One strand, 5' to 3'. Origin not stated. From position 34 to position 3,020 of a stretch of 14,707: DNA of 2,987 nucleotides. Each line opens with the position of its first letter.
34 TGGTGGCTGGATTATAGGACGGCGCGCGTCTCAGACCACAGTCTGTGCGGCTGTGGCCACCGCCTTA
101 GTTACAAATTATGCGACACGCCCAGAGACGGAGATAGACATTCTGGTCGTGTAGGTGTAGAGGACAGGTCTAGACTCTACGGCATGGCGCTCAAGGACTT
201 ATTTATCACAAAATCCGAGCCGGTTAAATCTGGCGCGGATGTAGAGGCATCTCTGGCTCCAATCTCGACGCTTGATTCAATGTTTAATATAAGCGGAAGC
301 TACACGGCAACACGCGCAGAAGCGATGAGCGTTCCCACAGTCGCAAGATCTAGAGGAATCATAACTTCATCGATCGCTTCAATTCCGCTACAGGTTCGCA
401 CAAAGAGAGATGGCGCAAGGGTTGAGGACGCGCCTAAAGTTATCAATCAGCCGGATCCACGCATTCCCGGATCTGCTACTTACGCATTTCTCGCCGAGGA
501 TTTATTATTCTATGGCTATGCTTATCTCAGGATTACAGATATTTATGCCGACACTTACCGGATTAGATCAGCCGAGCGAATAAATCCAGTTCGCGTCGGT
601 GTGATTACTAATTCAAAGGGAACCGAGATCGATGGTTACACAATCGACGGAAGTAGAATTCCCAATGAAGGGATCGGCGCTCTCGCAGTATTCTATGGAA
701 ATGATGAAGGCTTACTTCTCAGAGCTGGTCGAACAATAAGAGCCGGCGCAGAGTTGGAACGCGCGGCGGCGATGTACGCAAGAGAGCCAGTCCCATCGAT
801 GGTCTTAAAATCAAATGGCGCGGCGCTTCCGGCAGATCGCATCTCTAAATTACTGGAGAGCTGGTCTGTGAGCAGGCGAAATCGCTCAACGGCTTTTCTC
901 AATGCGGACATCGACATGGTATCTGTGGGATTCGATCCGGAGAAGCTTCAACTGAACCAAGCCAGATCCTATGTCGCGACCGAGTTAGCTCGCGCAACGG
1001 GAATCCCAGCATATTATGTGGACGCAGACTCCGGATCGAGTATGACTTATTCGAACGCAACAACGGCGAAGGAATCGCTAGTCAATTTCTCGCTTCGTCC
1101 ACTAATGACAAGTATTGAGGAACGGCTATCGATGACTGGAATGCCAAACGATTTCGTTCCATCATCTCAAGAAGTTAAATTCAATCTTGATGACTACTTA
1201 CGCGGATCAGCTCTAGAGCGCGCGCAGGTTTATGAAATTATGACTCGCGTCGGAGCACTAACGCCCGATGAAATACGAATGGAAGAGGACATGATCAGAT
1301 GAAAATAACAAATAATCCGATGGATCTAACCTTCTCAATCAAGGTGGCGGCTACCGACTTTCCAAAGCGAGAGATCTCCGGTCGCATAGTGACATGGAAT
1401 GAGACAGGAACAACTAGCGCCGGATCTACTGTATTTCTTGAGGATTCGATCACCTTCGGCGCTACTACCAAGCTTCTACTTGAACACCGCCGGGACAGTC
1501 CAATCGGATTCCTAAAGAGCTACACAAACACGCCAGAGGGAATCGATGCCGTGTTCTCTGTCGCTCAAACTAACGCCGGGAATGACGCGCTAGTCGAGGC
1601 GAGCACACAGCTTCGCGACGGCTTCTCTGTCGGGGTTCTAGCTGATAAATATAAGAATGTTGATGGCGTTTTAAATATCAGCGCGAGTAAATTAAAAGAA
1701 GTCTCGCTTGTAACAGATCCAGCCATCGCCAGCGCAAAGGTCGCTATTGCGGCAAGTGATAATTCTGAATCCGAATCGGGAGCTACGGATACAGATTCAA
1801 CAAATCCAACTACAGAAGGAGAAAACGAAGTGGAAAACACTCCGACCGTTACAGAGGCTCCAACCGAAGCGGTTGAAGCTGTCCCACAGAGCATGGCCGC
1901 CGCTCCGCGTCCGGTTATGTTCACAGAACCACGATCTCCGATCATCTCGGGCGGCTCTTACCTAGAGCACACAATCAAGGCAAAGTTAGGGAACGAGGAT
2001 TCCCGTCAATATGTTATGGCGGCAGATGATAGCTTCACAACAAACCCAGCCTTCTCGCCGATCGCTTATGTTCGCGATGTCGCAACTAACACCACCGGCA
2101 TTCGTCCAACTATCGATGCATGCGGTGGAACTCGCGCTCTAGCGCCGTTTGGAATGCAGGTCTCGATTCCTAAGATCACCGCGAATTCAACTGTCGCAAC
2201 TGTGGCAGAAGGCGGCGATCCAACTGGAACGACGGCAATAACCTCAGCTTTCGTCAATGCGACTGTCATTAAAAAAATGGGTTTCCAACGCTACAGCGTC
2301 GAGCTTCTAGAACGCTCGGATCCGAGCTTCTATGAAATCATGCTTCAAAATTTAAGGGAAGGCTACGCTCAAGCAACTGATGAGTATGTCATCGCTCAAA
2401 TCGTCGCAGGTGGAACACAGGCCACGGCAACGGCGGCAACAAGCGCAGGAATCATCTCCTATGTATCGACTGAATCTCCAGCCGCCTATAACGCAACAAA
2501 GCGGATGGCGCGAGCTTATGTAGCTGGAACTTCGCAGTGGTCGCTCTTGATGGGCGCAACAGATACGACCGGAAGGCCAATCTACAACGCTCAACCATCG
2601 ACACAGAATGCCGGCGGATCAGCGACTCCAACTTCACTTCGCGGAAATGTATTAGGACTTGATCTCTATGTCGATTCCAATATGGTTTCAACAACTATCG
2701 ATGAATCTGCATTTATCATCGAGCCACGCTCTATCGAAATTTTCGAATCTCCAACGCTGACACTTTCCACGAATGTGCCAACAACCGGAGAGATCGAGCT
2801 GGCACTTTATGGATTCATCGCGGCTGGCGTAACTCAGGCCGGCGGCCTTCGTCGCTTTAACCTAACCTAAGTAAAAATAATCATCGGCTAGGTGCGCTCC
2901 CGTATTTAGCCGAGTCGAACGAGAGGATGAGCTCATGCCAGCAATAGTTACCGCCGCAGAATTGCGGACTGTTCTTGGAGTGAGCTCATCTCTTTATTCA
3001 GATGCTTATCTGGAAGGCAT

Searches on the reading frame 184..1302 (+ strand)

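Call 76: search_protein_families(library=phrogs, proteins=[window:184-1302:+], max_evalue=0.001)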
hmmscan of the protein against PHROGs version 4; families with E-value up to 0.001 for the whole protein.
window:184-1302:+ (372 aa): 4 families
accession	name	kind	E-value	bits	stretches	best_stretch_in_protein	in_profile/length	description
phrog_12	-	head and packaging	1.2e-42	147.8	1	3-370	50-415/646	portal protein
phrog_2662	-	head and packaging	1.6e-23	84.2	1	43-371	60-406/717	portal protein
phrog_5929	-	head and packaging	2.7e-21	76.9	1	197-370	10-182/228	portal protein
phrog_11323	-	unknown function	6.1e-11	43.5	1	287-370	8-90/130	-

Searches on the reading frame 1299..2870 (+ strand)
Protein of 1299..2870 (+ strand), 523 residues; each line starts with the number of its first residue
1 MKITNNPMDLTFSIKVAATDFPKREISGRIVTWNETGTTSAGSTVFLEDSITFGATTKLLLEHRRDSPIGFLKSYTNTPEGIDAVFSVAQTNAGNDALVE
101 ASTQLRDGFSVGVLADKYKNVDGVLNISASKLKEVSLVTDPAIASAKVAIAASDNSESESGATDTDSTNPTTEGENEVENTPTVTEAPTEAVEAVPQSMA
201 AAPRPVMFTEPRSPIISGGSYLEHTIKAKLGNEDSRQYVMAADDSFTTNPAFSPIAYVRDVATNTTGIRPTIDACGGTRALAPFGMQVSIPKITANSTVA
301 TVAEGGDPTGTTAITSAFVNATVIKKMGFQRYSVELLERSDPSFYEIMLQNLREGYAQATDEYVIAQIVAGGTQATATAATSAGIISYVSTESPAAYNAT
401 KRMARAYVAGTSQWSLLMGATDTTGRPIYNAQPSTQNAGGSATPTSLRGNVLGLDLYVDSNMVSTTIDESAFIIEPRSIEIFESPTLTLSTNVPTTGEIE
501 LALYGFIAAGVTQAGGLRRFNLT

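Call 76: search_protein_families(library=phrogs, proteins=[window:1299-2870:+], max_evalue=0.001)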
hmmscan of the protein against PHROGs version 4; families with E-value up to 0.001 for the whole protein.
window:1299-2870:+ (523 aa): 4 families
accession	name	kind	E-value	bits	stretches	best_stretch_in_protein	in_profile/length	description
phrog_2263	-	head and packaging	2.3e-52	179.6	1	17-512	32-533/551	major head protein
phrog_617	-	head and packaging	4.1e-11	43.5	1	16-181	18-194/626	major head protein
phrog_10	-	head and packaging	9e-07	29.2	1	288-432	401-555/752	major head protein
phrog_80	-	head and packaging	1.5e-06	28.7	1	9-156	221-383/607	head maturation protease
